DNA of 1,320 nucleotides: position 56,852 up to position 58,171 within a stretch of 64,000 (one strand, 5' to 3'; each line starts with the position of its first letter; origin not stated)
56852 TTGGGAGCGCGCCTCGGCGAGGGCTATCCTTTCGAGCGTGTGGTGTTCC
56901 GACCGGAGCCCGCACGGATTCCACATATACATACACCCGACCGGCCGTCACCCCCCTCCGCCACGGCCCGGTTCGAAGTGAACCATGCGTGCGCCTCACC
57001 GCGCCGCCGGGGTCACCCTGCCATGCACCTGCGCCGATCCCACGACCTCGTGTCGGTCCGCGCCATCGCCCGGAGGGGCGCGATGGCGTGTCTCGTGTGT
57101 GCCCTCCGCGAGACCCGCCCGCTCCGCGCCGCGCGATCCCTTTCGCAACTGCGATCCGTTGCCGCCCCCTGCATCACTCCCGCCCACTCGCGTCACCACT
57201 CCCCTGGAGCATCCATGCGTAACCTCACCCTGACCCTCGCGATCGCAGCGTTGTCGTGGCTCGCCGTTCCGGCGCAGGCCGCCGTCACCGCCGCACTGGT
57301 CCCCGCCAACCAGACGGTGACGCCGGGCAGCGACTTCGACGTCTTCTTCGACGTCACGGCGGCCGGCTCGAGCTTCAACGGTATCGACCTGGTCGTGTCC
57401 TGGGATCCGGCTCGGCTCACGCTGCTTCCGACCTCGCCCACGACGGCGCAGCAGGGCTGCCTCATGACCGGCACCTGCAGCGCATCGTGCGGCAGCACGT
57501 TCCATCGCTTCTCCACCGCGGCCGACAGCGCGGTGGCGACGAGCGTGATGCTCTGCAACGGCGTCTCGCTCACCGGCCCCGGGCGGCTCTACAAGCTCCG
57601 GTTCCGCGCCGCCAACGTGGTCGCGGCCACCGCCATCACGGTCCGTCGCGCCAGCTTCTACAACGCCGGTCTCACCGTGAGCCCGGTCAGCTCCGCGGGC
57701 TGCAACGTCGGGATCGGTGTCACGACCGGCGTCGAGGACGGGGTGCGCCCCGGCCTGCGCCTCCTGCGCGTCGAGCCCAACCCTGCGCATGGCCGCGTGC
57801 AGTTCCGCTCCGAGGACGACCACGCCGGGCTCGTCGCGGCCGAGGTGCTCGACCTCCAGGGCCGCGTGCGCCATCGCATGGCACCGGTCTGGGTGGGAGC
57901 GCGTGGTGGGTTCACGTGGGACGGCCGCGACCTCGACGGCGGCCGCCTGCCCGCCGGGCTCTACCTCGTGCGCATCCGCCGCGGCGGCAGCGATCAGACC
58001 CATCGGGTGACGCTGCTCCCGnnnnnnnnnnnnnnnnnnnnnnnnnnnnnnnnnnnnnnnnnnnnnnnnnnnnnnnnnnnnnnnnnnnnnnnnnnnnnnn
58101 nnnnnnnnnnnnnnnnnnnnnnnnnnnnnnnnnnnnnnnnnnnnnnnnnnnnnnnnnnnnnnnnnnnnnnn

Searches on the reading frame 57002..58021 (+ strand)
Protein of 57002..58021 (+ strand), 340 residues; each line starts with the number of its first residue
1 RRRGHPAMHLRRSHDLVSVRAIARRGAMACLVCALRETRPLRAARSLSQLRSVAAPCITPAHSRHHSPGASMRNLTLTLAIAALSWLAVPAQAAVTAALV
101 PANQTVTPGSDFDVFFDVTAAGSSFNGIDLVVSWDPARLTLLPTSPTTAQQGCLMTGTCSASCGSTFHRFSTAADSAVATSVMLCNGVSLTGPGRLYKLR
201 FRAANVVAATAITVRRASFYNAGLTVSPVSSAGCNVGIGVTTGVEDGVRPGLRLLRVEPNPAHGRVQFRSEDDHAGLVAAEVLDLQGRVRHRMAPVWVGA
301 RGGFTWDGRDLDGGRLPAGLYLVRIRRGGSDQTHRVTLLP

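Call 5: search_protein_families(library=pfam, proteins=[window:57002-58021:+], max_evalue=1)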
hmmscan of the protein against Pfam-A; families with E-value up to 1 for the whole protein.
window:57002-58021:+ (340 aa): 2 families
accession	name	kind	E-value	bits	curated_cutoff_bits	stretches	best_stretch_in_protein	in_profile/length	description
PF13860.13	FlgD_ig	-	0.00045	20.6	27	1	301-325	49-73/79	FlgD Ig-like domain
PF18962.6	Por_Secre_tail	-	0.0057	17.4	27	1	259-335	3-72/75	Secretion system C-terminal sorting domain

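Call 7: search_protein_families(library=ncbifam, proteins=[window:57002-58021:+], max_evalue=1)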
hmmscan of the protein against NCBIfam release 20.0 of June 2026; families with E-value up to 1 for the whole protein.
window:57002-58021:+ (340 aa): 8 families
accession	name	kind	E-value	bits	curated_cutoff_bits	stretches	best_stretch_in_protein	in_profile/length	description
TIGR04183.1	Por_Secre_tail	domain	0.0005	20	23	1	259-336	3-69/72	T9SS type A sorting domain-containing protein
NF009277.0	PRK12634.1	equivalog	0.0049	17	333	1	273-324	119-171/221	flagellar basal body rod modification protein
NF033707.1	T9SS_sortase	equivalog_domain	0.025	12.2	420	1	251-326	995-1076/1095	type IX secretion system sortase PorU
NF005176.1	PRK06655.1-1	equivalog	0.055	13.4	230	1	303-333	125-155/197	flagellar hook assembly protein FlgD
NF009453.0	PRK12813.1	equivalog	0.11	12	264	1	296-330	143-176/223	flagellar basal body rod modification protein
NF053608.1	Lsa66_OmpA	equivalog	0.17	10.3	700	1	258-326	159-227/581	fibronectin-binding adhesin Lsa66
NF052228.1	T9SS_PorZ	equivalog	0.21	10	260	1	302-325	717-740/757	type IX secretion system anionic LPS delivery protein PorZ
NF038113.1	T9SSA_dep_M36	equivalog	0.24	9.5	885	1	257-336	795-866/869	T9SS-dependent M36 family metallopeptidase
